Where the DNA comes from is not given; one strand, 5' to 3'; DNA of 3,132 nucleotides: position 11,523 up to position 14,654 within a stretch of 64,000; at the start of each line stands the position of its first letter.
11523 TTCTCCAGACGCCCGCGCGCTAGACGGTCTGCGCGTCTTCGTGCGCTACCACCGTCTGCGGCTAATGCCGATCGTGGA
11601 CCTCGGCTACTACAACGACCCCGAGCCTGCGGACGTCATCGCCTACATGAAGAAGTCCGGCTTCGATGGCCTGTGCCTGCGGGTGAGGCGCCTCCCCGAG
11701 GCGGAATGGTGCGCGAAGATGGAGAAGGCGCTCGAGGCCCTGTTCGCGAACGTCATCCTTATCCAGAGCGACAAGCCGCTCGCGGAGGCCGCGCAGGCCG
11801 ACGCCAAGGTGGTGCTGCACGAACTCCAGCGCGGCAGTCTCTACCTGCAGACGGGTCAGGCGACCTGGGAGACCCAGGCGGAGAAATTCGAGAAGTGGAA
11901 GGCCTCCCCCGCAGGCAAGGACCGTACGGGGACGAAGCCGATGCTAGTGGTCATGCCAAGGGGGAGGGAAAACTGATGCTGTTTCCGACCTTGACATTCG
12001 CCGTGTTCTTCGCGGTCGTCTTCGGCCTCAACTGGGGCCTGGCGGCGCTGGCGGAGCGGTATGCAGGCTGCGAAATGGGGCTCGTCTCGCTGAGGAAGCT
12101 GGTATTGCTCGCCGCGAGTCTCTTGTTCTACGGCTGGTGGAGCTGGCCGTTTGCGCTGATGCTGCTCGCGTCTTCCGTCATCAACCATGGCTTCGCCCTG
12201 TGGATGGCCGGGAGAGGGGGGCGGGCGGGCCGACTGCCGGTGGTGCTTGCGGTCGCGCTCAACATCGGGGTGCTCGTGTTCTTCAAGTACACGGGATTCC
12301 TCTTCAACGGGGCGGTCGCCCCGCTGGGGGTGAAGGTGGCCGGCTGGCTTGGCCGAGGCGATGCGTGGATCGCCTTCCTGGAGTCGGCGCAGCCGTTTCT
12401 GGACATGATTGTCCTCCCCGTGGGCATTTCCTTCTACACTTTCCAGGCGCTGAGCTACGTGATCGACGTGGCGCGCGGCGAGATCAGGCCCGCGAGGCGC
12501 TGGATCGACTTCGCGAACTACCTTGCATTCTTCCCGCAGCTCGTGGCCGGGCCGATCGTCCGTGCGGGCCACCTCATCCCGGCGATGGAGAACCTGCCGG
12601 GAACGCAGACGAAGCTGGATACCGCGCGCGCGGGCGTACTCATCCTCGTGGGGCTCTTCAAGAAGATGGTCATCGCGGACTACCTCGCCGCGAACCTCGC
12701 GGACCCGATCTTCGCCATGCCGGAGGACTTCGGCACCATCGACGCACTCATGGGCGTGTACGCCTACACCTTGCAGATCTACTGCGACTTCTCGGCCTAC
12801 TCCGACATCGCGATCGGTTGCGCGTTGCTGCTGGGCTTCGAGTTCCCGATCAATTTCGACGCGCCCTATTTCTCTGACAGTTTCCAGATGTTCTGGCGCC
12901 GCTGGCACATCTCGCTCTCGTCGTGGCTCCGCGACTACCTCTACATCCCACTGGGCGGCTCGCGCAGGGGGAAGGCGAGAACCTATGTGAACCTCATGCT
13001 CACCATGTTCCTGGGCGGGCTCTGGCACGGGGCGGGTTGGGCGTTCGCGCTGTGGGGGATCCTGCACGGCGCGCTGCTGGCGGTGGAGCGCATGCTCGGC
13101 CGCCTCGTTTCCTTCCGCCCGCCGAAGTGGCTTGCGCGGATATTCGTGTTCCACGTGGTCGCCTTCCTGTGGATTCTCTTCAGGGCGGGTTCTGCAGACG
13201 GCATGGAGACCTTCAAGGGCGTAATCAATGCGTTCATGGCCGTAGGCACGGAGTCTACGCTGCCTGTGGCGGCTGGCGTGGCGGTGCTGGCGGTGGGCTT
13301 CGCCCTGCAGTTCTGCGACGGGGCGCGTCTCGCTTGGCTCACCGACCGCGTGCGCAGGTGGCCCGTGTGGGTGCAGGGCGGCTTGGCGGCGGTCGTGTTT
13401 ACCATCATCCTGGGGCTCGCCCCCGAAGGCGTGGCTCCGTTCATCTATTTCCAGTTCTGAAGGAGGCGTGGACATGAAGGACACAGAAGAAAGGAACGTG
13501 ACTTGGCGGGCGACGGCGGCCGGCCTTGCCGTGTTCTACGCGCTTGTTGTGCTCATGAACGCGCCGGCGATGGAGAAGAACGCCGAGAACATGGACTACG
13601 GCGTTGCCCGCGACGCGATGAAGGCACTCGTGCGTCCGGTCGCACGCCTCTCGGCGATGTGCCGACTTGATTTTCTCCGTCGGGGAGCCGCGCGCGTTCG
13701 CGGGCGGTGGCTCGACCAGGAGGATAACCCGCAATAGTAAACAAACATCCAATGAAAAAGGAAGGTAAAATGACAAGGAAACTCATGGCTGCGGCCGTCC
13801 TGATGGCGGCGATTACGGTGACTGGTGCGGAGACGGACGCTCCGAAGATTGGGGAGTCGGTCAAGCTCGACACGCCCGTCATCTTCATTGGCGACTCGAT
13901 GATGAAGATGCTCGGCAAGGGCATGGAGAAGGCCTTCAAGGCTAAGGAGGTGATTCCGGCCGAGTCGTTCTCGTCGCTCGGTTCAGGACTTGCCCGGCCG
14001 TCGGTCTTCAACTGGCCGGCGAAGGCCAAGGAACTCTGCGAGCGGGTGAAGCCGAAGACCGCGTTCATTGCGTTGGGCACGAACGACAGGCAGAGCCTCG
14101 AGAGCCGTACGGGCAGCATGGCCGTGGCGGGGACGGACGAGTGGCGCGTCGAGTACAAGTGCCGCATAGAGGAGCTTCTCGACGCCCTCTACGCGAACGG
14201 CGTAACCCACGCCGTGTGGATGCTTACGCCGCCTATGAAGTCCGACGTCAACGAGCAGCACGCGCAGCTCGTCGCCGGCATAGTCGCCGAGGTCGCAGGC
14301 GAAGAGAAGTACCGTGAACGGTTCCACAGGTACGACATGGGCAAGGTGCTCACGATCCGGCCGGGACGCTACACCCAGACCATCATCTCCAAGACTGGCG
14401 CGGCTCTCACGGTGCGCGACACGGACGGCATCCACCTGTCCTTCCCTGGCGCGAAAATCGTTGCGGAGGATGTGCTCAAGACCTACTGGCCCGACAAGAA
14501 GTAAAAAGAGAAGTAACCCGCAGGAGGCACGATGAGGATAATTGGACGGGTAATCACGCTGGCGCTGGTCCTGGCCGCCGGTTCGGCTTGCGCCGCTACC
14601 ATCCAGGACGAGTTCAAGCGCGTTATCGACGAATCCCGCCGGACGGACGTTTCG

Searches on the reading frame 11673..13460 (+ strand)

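Call 26: search_protein_families(library=pfam, proteins=[window:11673-13460:+], max_evalue=0.5)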
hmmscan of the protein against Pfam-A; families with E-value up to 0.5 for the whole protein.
window:11673-13460:+ (595 aa): 2 families
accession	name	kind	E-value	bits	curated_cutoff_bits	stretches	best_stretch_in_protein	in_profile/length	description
PF03062.24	MBOAT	-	9.2e-34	117.6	27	1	278-501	82-324/337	MBOAT, membrane-bound O-acyltransferase family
PF21112.3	CsgH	-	0.12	12.8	27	1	503-534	5-36/88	CsgH protein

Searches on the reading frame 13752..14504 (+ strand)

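Call 7: search_protein_families(library=pfam, proteins=[window:13752-14504:+], max_evalue=0.01)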
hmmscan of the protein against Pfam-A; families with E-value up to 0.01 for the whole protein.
window:13752-14504:+ (250 aa): 3 families
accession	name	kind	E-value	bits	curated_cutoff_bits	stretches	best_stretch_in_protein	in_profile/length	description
PF04311.20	DUF459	-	1.1e-43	149.4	27.2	1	43-243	2-196/197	Protein of unknown function (DUF459)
PF13472.12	Lipase_GDSL_2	-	0.00075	20.5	32.9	1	95-189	57-142/178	GDSL-like Lipase/Acylhydrolase family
PF19040.6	SGNH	-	0.00093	19.4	27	1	38-240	21-245/248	SGNH domain (fused to AT3 domains)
